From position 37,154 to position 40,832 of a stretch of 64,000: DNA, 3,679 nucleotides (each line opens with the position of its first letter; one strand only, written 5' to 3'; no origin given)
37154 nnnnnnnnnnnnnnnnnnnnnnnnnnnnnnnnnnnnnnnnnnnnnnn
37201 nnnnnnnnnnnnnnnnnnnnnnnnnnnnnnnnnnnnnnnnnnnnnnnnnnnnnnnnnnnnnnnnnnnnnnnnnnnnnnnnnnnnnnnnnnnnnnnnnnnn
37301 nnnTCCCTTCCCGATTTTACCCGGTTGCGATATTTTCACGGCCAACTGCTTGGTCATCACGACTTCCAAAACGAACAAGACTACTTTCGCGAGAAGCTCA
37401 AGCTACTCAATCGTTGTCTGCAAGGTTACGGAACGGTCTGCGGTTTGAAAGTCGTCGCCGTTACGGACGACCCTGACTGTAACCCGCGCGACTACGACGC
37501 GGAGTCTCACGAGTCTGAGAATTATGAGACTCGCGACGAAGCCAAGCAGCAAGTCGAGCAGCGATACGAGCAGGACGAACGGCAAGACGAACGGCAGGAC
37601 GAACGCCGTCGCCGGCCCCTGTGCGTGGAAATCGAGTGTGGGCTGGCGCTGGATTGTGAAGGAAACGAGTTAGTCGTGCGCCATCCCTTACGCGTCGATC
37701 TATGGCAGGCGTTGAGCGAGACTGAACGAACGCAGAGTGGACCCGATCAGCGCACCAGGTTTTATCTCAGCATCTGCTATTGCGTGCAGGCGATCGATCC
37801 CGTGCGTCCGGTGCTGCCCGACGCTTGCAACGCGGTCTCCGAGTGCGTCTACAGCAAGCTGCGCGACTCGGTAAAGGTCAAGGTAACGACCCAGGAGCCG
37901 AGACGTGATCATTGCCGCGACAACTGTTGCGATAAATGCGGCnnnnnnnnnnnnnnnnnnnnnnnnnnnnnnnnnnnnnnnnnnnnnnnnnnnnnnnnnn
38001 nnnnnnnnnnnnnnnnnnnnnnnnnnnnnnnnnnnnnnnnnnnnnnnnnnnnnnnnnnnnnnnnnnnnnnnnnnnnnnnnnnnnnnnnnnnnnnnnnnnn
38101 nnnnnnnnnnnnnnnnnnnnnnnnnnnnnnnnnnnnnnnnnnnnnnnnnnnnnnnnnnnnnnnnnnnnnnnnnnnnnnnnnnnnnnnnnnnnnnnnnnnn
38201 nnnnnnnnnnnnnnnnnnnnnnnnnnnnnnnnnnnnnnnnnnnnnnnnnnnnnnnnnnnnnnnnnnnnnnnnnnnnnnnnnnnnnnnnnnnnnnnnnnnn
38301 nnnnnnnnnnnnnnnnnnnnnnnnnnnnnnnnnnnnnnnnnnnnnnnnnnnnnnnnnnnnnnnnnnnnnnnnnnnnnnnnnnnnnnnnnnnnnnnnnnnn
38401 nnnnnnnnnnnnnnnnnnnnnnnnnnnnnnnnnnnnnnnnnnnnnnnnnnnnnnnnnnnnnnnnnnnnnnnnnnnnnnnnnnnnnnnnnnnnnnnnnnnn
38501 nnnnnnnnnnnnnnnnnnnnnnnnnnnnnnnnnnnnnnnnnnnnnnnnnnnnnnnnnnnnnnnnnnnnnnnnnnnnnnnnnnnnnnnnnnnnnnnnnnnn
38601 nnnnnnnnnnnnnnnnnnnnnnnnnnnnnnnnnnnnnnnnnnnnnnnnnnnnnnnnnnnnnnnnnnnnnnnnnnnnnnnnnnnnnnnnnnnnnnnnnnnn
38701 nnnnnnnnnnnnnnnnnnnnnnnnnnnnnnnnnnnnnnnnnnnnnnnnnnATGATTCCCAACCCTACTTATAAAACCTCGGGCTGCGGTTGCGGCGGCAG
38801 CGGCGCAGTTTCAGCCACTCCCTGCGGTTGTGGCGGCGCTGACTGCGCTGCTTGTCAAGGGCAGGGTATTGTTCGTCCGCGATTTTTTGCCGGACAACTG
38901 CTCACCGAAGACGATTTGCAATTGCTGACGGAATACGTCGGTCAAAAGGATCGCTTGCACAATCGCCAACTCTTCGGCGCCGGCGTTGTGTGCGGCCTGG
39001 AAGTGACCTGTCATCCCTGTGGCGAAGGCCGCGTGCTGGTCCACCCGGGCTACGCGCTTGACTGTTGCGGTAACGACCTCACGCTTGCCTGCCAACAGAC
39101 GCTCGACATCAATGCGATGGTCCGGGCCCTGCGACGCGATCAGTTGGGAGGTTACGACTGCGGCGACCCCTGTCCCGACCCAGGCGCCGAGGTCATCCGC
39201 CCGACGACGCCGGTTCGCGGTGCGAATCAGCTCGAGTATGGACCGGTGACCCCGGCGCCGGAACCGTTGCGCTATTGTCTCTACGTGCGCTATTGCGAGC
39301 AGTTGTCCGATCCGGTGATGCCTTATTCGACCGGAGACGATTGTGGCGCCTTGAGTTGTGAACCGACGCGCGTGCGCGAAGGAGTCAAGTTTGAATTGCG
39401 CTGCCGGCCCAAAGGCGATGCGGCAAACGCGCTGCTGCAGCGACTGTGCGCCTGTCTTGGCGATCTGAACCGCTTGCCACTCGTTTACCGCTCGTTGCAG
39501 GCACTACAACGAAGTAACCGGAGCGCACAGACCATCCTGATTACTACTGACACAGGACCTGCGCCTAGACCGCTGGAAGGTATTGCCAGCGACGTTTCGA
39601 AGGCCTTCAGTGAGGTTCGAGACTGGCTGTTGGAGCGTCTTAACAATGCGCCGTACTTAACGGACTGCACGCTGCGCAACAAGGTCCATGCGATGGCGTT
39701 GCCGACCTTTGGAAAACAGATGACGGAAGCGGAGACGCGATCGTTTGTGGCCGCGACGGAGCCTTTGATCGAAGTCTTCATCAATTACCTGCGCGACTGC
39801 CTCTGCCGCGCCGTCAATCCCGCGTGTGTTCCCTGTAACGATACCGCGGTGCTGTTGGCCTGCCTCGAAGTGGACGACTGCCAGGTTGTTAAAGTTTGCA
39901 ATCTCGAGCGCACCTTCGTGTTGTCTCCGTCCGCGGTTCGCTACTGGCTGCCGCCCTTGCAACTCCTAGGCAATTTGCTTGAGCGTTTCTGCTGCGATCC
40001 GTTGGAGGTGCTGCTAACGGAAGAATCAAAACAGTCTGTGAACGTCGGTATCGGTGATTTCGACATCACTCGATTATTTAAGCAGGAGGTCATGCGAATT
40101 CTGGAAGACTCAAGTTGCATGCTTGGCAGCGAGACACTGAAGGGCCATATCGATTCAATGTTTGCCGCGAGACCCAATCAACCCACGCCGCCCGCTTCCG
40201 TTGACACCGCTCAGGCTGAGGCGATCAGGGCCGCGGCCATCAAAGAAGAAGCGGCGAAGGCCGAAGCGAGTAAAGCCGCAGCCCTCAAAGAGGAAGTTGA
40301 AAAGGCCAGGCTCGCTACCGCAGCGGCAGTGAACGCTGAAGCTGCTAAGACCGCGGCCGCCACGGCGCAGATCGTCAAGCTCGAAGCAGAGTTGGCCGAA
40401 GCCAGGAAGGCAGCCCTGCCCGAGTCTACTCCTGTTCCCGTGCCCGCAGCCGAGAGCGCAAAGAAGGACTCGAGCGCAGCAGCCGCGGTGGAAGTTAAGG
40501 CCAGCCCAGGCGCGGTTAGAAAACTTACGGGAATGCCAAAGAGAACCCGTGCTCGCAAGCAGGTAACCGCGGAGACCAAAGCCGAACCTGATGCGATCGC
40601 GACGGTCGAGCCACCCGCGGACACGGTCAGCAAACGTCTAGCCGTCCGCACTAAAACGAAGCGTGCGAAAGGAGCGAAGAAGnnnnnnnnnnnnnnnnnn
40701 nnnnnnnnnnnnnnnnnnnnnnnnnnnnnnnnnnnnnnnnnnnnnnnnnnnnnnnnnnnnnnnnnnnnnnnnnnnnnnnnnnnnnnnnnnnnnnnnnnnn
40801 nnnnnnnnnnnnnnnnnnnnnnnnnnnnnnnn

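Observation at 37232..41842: Three tandem paralogues sharing a ~200-aa N-terminal module in the tail-fibre slot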

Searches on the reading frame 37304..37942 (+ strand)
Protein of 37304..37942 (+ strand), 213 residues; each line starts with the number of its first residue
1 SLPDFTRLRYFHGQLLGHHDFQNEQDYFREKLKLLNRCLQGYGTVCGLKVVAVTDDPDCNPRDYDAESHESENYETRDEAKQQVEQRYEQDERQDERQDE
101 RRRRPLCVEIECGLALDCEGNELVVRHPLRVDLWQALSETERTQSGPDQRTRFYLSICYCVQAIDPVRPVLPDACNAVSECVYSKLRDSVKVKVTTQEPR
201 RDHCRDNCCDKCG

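Call 22: search_solved_structures(query=A2, max_evalue=10, show_alignments=4)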
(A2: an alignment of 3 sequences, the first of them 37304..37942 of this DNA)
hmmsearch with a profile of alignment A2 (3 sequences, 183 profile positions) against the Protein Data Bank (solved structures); distinct sequences matched with E-value up to 10: 2.
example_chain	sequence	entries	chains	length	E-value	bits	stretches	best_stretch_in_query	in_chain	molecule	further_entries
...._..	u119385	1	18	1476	0.00011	25.2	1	8-52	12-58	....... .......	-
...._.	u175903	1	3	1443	0.0029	20.6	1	10-54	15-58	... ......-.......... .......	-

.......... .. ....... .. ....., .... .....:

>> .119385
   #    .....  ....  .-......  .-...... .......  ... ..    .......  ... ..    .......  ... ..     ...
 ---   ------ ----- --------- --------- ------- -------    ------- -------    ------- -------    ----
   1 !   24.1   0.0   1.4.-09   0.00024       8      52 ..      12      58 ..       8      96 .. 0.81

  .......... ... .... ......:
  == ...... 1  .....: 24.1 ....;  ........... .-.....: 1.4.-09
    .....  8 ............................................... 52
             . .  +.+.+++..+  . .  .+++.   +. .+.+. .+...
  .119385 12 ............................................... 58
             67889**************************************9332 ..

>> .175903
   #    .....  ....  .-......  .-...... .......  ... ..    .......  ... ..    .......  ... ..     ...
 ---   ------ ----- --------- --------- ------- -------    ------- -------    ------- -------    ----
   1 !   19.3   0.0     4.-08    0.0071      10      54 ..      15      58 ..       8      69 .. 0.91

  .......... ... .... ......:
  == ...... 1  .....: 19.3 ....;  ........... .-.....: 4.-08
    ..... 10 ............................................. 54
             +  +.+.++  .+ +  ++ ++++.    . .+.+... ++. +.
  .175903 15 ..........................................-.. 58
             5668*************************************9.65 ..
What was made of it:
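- On Cis19/Alg19 (eBAP4) crown or fibre proteins: Profile E 1.1e-4 and 2.9e-3 (call 22).
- Closest known: Alg19, the tail fibre of AlgoCIS. Same: The N-terminal shoulder shares sequence motifs (profile E 2.9e-3 over residues 15-58, call 22).
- The three-module profile hits the first ~60 residues of Cis19 (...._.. residues 12-58, E 1.1e-4) and of Alg19 (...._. residues 15-58, E 2.9e-3) (call 22).
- Tried and rejected: The mixed three-paralogue profile was needed for significance (call 22).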

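Call 23: find_homologous_proteins(query=A2, max_evalue=0.001)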
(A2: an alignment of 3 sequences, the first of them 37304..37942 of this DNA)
Query A2 (3 sequences) (213 aa, profile of the alignment): 278 proteins with E <= 0.001 among 4512 candidates; the best 120 are listed.
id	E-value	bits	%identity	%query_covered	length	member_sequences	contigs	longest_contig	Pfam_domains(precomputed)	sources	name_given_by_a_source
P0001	3.7e-52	195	47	22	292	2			-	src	-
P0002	8.4e-52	194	51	22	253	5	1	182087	-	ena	-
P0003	1.2e-51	193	26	98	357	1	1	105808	-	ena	-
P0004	2.8e-49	185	61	100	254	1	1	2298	-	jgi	-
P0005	6.7e-48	181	49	22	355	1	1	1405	-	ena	-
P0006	1.6e-47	180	47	22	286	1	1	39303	-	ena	-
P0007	3.1e-47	179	26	93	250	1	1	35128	-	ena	-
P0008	3.2e-47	179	27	94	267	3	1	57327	-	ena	-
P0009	7.8e-46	174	56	100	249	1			-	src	-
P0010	1.8e-43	166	46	22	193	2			-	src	-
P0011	9.2e-41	158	48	100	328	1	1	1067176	-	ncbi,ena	-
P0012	1.2e-39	154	28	77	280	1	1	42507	-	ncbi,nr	ncbi:MAG TPA: hypothetical protein ENJ79_02685, partial [Gammaproteobacteria bacterium]|nr:hypotheti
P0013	3.6e-39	152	32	17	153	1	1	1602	-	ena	-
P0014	2.8e-38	149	45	21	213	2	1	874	-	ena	-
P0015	5.5e-38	149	24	41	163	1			-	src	-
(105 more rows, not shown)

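Call 25: find_encoding_contigs(protein=P0011, flank=10000, max_places=2)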
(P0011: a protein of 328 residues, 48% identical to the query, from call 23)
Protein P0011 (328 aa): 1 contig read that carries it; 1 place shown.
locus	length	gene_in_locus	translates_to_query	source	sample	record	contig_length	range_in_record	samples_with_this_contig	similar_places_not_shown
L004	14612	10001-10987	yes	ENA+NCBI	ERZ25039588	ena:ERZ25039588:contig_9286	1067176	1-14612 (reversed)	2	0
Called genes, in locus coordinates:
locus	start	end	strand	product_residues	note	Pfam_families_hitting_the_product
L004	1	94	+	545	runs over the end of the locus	PF04984:Phage_sheath_1, PF17482:Phage_sheath_1C (faint)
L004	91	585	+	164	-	PF06841:Phage_T4_gp19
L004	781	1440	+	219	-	PF19266:CIS_tube, PF01476:LysM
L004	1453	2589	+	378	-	-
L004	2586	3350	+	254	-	PF04717:Phage_base_V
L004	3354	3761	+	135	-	PF04965:GPW_gp25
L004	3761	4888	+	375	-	-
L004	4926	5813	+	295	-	-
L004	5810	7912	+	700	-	-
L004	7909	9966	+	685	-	PF09684:Tail_P2_I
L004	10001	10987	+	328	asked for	-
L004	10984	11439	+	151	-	-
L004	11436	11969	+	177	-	-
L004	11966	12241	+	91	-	-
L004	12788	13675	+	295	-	-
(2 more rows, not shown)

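Call 26: find_encoding_contigs(protein=P0002, flank=10000, max_places=2)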
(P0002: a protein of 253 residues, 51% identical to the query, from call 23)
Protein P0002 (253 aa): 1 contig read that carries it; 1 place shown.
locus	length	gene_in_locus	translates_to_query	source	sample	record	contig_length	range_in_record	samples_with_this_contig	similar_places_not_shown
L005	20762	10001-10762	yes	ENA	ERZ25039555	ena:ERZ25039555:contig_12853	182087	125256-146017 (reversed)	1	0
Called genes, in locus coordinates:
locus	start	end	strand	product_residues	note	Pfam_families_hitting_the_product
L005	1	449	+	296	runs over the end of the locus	-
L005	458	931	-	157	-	-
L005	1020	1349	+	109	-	-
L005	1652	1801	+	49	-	-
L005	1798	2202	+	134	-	PF04965:GPW_gp25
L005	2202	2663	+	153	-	-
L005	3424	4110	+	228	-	-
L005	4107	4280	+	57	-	-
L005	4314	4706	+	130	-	-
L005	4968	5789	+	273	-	-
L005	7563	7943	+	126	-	-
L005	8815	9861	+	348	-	-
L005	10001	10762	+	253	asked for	-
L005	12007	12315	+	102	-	-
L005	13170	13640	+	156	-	-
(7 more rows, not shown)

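Call 28: find_related_loci(query=A2, collection=genome_contigs, flank=10000)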
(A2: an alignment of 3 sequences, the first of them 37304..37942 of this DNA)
Query A2 (213 aa) in genome_contigs; peptide patterns used: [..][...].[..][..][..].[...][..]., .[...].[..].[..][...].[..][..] (x = any residue, [..] = any of these).
477 stretches matched a pattern; 307 encode a relative of the query (tblastn E <= 1e-3); the best 80 are kept; 80 distinct loci.
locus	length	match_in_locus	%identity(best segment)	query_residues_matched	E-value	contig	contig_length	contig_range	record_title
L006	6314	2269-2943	67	1-213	3e-96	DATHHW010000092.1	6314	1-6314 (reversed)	MAG TPA_asm: Pyrinomonadaceae bacterium isolate SMAG_U12510 k141_91994, whole genome shotgun sequence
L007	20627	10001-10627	62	1-213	5e-82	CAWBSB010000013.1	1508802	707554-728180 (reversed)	MAG: uncultured Acidobacteriota bacterium isolate MFD01916.bin.1.29 genome assembly, contig: contig_7464, whole genome s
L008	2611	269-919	63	1-213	7e-84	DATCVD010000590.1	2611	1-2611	MAG TPA_asm: Pyrinomonadaceae bacterium isolate SMAG_U7376 k141_100494, whole genome shotgun sequence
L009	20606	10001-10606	62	1-212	3e-77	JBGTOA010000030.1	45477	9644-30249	MAG: Pyrinomonadaceae bacterium isolate JTS-RE40 k141_4286485, whole genome shotgun sequence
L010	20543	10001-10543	58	1-213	2e-72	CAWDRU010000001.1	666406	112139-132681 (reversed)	MAG: Blastocatellia bacterium isolate MFD04935.bin.1.50 genome assembly, contig: contig_10547, whole genome shotgun sequ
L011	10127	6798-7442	56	1-212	3e-68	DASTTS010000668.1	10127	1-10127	MAG TPA_asm: Pyrinomonadaceae bacterium isolate SMAG_U2312 k141_805041, whole genome shotgun sequence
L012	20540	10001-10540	57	1-212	4e-73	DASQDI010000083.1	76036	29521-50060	MAG TPA_asm: Blastocatellia bacterium isolate SMAG_U11723 k141_910991, whole genome shotgun sequence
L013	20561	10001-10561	51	1-212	5e-62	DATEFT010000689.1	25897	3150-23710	MAG TPA_asm: Blastocatellia bacterium isolate SMAG_U8766 k141_1525586, whole genome shotgun sequence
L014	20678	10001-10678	51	1-212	4e-59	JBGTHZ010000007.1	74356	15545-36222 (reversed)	MAG: Pyrinomonadaceae bacterium isolate JTS-RE251 k141_11997079, whole genome shotgun sequence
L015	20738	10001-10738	46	1-212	5e-59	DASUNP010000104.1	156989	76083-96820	MAG TPA_asm: Blastocatellia bacterium isolate SMAG_U1603 k141_1041479, whole genome shotgun sequence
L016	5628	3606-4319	45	2-212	9e-59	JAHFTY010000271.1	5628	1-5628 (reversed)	MAG: Acidobacteria bacterium isolate nzgw67 NODE_53077_length_5629_cov_2.215142, whole genome shotgun sequence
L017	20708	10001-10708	46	1-212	3e-55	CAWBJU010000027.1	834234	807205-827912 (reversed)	MAG: uncultured Acidobacteriota bacterium isolate MFD09206.bin.2.153 genome assembly, contig: contig_6098, whole genome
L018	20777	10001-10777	42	2-212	7e-53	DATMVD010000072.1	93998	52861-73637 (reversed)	MAG TPA_asm: Pyrinomonadaceae bacterium isolate SMAG_U13059 k141_406465, whole genome shotgun sequence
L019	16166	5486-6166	44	1-212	1e-51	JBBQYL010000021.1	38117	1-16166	MAG: Burkholderiales bacterium isolate Co_metawrap_2161 Cmw_2161_k141_5576008_length_38117_cov_10.0000, whole genome sho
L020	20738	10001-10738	41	2-212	6e-51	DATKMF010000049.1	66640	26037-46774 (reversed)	MAG TPA_asm: Candidatus Cybelea sp. isolate SMAG_U14704 k141_1578524, whole genome shotgun sequence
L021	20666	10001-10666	44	2-212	3e-48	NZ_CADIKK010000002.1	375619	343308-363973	Paraburkholderia ultramafica strain LMG 28614 isolate LMG 28614, whole genome shotgun sequence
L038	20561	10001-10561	40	3-212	9e-39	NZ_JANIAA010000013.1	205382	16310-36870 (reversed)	Streptomyces rugosispiralis strain RCU-064 13, whole genome shotgun sequence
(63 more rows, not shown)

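Call 85: search_protein_families(library=ncbifam, proteins=[L038:9959-11212:+, L038:11218-13209:+, L038:13209-14342:+, L021:9923-11359:+, L021:11359-13008:+, L021:13004-14161:+], max_evalue=0.01)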
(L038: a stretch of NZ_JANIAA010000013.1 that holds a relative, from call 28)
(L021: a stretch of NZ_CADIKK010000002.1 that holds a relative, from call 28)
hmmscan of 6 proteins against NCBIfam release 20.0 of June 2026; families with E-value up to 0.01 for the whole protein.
L038:9959-11212:+ (418 aa): 1 family
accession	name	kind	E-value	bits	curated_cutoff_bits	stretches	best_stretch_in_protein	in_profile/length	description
NF053767.1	CIS13_fam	equivalog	6.3e-18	65.2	370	1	17-184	4-135/392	CIS13 family contractile injection system protein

L038:11218-13209:+ (664 aa): 1 family
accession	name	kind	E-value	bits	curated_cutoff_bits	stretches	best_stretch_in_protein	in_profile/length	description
NF053767.1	CIS13_fam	equivalog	1.3e-14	54.2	370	1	17-183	2-149/392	CIS13 family contractile injection system protein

L038:13209-14342:+ (378 aa): 1 family
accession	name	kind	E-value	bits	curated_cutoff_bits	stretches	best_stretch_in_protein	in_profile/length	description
NF053767.1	CIS13_fam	equivalog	1.3e-10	41.1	370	1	9-87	9-82/392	CIS13 family contractile injection system protein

L021:9923-11359:+ (479 aa): 1 family
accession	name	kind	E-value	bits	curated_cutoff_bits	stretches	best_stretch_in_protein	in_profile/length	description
NF053767.1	CIS13_fam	equivalog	3e-13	49.8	370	2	29-78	3-52/392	CIS13 family contractile injection system protein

L021:11359-13008:+ (550 aa): 1 family
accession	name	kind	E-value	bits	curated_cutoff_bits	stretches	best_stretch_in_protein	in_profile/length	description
NF053767.1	CIS13_fam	equivalog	1.9e-11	43.9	370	1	42-114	5-79/392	CIS13 family contractile injection system protein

L021:13004-14161:+ (386 aa): 1 family
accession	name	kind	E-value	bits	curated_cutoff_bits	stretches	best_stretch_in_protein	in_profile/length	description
NF053767.1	CIS13_fam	equivalog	5.6e-08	32.4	370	1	7-92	6-85/392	CIS13 family contractile injection system protein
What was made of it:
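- On NCBIfam NF053767 CIS13 family (equivalog): Distant orthologues behave the same way (call 85).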

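Call 86: search_protein_representatives(alignment_id=A2)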
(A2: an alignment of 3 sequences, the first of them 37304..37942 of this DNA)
Query: 3 sequences, 183 profile positions. Proteins with E-value up to 0.001 (for the whole library): 10667; up to 1e-10: 4302; up to 1e-30: 295. The best 150 are listed.
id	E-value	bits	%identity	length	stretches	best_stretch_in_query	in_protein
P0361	1.7e-60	220.2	-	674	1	1-183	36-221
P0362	3.9e-59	215.8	-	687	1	1-176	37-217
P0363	6.0e-58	211.9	-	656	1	1-181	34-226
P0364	7.5e-58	211.6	-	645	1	1-182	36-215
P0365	4.2e-57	209.1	-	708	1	2-178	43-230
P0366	3.9e-55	202.7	-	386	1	1-179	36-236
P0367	5.3e-53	195.8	-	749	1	2-179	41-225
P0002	2.7e-52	193.5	-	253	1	5-178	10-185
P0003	3.9e-52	192.9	-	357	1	2-179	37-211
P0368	1.2e-51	191.4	-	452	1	1-179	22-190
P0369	2.5e-51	190.3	-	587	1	1-177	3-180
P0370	6.9e-51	188.9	-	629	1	3-177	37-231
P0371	1.0e-50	188.3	-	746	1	1-177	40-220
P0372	2.1e-50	187.3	-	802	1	4-179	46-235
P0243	3.6e-50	186.5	-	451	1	2-179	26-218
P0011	2.9e-41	157.5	-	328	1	3-181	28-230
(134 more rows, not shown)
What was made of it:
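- The wider module family (10,667 cluster representatives) includes proteins of very different lengths (call 86).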

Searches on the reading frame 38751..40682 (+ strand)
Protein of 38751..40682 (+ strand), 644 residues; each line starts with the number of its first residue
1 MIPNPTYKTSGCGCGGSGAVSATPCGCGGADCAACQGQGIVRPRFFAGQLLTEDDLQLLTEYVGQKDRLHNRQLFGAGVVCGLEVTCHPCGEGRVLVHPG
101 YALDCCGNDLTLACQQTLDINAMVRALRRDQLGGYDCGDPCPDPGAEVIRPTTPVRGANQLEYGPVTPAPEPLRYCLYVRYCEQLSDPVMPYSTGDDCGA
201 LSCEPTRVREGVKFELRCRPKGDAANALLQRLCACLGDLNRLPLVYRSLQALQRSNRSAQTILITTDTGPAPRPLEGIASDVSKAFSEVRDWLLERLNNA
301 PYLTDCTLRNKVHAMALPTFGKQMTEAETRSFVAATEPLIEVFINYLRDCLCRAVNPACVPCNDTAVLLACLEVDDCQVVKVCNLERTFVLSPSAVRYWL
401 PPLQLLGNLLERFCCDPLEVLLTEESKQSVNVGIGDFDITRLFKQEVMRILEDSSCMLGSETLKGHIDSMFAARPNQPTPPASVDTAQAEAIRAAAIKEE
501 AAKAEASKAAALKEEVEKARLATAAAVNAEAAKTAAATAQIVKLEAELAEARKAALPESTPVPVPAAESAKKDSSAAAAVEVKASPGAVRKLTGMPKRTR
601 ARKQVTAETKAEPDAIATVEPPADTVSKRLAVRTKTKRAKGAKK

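Call 8: search_protein_families(library=pfam, proteins=[window:38751-40682:+], max_evalue=0.1)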
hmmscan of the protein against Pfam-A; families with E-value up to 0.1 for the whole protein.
window:38751-40682:+ (644 aa): 0 families

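Call 11: search_protein_families(library=ncbifam, proteins=[window:38751-40682:+], max_evalue=0.1)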
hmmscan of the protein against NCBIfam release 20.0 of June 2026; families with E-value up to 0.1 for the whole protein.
window:38751-40682:+ (644 aa): 1 family
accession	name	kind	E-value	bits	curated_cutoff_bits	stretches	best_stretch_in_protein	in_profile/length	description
NF053767.1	CIS13_fam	equivalog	9.2e-11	41.6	370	1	42-117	6-83/392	CIS13 family contractile injection system protein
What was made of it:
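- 38751..40685 (+): Paralogue B (644 aa): N-terminal Cys/Gly knuckle, shoulder module, variable insert, second conserved Cys-rich block (about aa 280-420), and a variable charged tail with coiled-coil character and a basic end. CIS13_fam hit, E 9e-11 (call 11).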

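Call 12: search_protein_families(library=phrogs, proteins=[window:38751-40682:+], max_evalue=0.1)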
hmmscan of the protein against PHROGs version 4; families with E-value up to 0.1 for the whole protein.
window:38751-40682:+ (644 aa): 1 family
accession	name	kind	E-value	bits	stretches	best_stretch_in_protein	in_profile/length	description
phrog_16888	-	unknown function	0.043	14.7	0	74-107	12-45/67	-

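Call 13: search_solved_structures(query=window:38751-40682:+, max_evalue=10)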
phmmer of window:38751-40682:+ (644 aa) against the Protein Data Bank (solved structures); distinct sequences matched with E-value up to 10: 2.
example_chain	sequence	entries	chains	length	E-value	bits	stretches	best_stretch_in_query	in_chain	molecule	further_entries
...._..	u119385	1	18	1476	0.0017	20.2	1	43-113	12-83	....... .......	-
8wql_EF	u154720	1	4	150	8.7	8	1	482-542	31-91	LPP2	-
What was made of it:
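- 38751..40685 (+): PDB hit to the Cis19 N-terminus (call 13).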

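Call 81: search_protein_families(library=padloc, proteins=[window:38751-40682:+], max_evalue=0.01)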
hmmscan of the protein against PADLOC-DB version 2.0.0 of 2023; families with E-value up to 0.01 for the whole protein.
window:38751-40682:+ (644 aa): 0 families
